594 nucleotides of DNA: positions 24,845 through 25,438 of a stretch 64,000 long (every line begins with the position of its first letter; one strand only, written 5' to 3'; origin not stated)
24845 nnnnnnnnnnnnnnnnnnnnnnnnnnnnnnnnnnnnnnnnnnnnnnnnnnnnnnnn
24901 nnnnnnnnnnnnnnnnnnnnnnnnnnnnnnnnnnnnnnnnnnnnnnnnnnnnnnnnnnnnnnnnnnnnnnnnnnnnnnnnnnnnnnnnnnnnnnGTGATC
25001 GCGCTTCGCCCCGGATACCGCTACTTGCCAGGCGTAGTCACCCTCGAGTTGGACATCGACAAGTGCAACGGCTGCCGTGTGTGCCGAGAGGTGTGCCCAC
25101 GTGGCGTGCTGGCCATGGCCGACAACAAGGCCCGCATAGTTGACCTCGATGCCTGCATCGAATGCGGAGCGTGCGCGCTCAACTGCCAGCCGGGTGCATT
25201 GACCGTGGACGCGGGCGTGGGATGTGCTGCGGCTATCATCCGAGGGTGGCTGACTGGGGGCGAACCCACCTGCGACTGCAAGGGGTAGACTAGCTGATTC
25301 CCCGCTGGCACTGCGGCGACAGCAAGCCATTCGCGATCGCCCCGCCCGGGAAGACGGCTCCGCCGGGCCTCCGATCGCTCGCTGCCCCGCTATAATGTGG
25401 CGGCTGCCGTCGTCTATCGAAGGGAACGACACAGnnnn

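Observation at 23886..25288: hgcA-hgcB mercury methylation gene pair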

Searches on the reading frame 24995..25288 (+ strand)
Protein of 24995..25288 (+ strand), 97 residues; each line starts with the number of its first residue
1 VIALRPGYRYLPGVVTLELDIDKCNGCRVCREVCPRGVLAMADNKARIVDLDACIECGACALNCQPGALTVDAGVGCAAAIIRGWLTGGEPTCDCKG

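Call 3: search_protein_families(library=ncbifam, proteins=[window:24995-25288:+], max_evalue=0.01)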
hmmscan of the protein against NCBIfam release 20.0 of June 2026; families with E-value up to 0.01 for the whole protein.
window:24995-25288:+ (97 aa): 69 families (the best 25 are shown)
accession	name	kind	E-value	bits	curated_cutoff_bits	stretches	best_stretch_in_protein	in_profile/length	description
NF040864.1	HgcB_ferredoxin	equivalog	1.4e-33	114.6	99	1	9-95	1-87/93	mercury methylation ferredoxin HgcB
NF043039.1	HgcAB_like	equivalog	1.2e-14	54.7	285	1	16-69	294-349/350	HgcAB-like fusion protein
NF040770.1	hetero_SS_HdrA2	exception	6.5e-10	37.8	1100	1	16-71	571-625/777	CoB-CoM heterodisulfide reductase HdrA2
TIGR02179.1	PorD_KorD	subfamily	8.7e-09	35.4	60.05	1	19-70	22-73/78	2-oxoacid:acceptor oxidoreductase, delta subunit, pyruvate/2-ketoisovalerate family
NF038196.1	ferrodoxin_EFR1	subfamily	2.5e-08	34.3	75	1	20-71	183-231/242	EFR1 family ferrodoxin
TIGR02700.1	flavo_MJ0208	hypoth_equivalog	5.1e-08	32.5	251.35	1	18-69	144-194/234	dihydromethanopterin reductase (acceptor)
NF006221.0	PRK08348.1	subfamily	9.9e-08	31.8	124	1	17-71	39-94/136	NADH-plastoquinone oxidoreductase subunit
NF007205.0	PRK09626.1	equivalog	1.2e-07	31.7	93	1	16-71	11-73/105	2-oxoglutarate-acceptor oxidoreductase subunit OorD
NF058577.1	FdxA_fam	equivalog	1.3e-07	31.7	65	1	22-68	7-52/52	4Fe-4S ferredoxin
NF007203.0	PRK09624.1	equivalog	3.5e-07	30.4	171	1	14-69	43-98/105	pyuvate ferredoxin oxidoreductase subunit delta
NF042909.1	FMH_DH_FwdF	exception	4.3e-07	29.4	375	1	16-72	251-314/336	tungsten-dependent formylmethanofuran dehydrogenase subunit FwdF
TIGR04105.1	FeFe_hydrog_B1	subfamily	5.1e-07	28.7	450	1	22-78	111-167/462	monomeric [FeFe] hydrogenase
NF040684.1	PorD_Arch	equivalog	8.8e-07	28.9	120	1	18-70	28-80/85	pyruvate synthase subunit PorD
NF007382.0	PRK09898.1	equivalog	9e-07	28.6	213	1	17-71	149-200/208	ferredoxin-like protein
NF045874.1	Vhu_polyferre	exception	1.3e-06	27.4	600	1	22-70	128-310/381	F420-non-reducing hydrogenase associated-polyferredoxin VhuB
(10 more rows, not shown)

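Call 4: search_protein_families(library=pfam, proteins=[window:24995-25288:+], max_evalue=0.01)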
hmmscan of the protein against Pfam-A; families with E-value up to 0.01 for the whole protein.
window:24995-25288:+ (97 aa): 13 families
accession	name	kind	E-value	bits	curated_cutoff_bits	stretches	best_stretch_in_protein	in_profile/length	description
PF00037.32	Fer4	-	1.1e-11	44.5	21.1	2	19-39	3-23/24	4Fe-4S binding domain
PF12838.12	Fer4_7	-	3.5e-10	40.6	27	2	23-68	1-52/52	4Fe-4S dicluster domain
PF12797.12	Fer4_2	-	6.5e-10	38.7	24.5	2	19-35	5-21/22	4Fe-4S binding domain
PF12837.12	Fer4_6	-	1.6e-08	34.5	25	2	20-39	5-24/24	4Fe-4S binding domain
PF13237.11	Fer4_10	-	4.1e-08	33.5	25.5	1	19-64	4-52/53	4Fe-4S dicluster domain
PF13187.11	Fer4_9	-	9.9e-08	32.3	27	1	23-68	1-51/52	4Fe-4S dicluster domain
PF13183.11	Fer4_8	-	1.6e-07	32.2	27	1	20-38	50-68/68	4Fe-4S dicluster domain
PF14697.11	Fer4_21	-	2e-06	28.3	35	1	18-41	35-59/59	4Fe-4S dicluster domain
PF12800.12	Fer4_4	-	1.3e-05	25.6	24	0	22-37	2-17/17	4Fe-4S binding domain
PF13484.11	Fer4_16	-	0.00038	21.6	30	0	23-41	1-19/66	4Fe-4S double cluster binding domain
PF13370.11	Fer4_13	-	0.0022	19.1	24.5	0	20-43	2-24/58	4Fe-4S single cluster domain of Ferredoxin I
PF13534.11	Fer4_17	-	0.0029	18.6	22.2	0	21-37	43-59/61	4Fe-4S dicluster domain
PF12798.12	Fer4_3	-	0.0035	18.5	27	0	24-37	1-14/15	4Fe-4S binding domain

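Call 6: search_solved_structures(query=window:24995-25288:+, max_evalue=0.0001, show_alignments=1)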
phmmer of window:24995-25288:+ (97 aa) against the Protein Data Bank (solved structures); distinct sequences matched with E-value up to 0.0001: 33.
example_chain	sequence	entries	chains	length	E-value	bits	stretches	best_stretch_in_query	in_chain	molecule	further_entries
9sw6_G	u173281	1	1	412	3e-15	59.5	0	16-95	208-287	Polyferredoxin protein MvhB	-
7bkb_K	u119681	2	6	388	1.9e-10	44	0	9-41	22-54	Formylmethanofuran dehydrogenase, subunit F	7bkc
5t5i_F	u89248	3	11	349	3.1e-09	40.2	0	17-72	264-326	Tungsten formylmethanofuran dehydrogenase subunit fwdF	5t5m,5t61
9sfi_O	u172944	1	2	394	4.4e-09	39.7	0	18-83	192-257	Ferredoxin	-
8rvv_A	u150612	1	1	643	5.5e-09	39.3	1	19-69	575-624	H(2):CoB-CoM heterodisulfide,ferredoxin reductase subunit A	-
8rvu_a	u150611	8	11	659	5.8e-09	39.3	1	19-69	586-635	H(2):CoB-CoM heterodisulfide,ferredoxin reductase subunit A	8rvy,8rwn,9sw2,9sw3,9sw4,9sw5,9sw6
9sfi_T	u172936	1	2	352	1.1e-08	38.4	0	17-72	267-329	4Fe-4S ferredoxin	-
5odc_A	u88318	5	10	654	1.8e-08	37.7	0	17-72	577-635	Heterodisulfide reductase, subunit A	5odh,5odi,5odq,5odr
8a6t_B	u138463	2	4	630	2.1e-08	37.5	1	16-69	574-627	Electron bifurcating hydrogenase subunit HydB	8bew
9sw6_H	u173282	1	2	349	6.9e-08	35.8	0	17-72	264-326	Tungsten formylmethanofuran dehydrogenase, subunit F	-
9sfi_A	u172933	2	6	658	7e-07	32.6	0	19-70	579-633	CoB--CoM heterodisulfide reductase iron-sulfur subunit A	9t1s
6cfw_N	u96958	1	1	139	8e-07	32.4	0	18-39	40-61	NADH-plastoquinone oxidoreductase subunit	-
8ys5_D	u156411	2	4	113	1.5e-06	31.5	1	12-71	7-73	2-oxoglutarate:acceptor oxidoreductase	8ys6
8a8o_C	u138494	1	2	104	4.3e-06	30.1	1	17-70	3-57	Beta-subunit of the PAPS reductase from Methanothermococcus thermolithotrophicus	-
7np8_A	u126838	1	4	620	6.3e-06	29.5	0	13-69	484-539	Coenzyme F420-dependent sulfite reductase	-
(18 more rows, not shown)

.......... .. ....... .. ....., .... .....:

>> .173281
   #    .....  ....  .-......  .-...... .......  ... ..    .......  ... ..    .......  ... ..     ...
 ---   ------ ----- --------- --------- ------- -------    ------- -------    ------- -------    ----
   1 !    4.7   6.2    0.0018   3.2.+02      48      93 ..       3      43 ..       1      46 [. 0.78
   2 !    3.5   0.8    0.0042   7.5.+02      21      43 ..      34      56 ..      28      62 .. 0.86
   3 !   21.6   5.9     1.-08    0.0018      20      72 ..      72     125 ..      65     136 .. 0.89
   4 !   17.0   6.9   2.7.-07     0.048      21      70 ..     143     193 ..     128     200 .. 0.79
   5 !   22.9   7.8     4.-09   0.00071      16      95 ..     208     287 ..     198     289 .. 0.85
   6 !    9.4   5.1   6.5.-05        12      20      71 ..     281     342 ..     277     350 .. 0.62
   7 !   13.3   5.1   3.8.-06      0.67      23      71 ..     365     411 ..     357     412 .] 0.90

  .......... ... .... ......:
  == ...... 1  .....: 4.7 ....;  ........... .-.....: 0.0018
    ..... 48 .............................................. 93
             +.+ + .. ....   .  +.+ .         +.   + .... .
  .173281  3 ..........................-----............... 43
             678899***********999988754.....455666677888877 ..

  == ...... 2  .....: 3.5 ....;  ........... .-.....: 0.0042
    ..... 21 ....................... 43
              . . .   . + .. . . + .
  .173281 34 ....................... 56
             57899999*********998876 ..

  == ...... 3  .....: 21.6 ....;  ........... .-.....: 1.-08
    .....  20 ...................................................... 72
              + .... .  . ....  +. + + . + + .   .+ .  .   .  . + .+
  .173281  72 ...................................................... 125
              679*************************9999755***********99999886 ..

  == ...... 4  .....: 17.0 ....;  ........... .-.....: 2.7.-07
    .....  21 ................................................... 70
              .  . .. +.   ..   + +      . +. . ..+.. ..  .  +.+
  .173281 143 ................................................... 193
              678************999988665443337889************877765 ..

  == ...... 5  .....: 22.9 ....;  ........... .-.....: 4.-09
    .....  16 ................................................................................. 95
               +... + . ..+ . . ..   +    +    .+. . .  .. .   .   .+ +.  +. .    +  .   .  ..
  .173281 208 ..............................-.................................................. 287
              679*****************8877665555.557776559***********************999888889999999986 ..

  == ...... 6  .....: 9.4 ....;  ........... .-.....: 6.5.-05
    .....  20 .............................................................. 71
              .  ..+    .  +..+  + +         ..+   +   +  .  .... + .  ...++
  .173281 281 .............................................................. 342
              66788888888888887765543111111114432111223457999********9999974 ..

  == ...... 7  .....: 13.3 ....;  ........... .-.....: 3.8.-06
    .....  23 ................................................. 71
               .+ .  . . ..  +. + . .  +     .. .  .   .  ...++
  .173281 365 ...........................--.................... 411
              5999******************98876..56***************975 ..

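Call 17: find_encoding_contigs(protein=window:24995-25288:+, flank=10000, max_places=3)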
Protein window:24995-25288:+ (97 aa): 2 contigs read that carry it; 2 places shown.
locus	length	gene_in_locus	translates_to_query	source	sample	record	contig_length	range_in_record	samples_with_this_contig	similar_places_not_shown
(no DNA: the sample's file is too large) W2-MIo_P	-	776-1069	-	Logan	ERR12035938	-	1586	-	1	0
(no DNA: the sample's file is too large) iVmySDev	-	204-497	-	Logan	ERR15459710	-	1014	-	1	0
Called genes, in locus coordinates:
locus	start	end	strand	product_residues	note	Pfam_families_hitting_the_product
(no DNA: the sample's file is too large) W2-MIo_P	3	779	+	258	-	?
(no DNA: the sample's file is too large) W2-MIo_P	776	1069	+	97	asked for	PF13183:Fer4_8 (faint), PF14697:Fer4_21 (faint), PF13237:Fer4_10, PF00037:Fer4 (weak), PF12797:Fer4_2 (faint), PF12837:Fer4_6 (faint), PF12838:Fer4_7 (weak), PF13187:Fer4_9, +1 more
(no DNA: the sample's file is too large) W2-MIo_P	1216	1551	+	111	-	-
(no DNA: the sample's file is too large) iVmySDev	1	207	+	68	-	?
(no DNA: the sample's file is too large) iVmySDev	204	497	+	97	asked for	PF13183:Fer4_8 (faint), PF14697:Fer4_21 (faint), PF13237:Fer4_10, PF00037:Fer4 (weak), PF12797:Fer4_2 (faint), PF12837:Fer4_6 (faint), PF12838:Fer4_7 (weak), PF13187:Fer4_9, +1 more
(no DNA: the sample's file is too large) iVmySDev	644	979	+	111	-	-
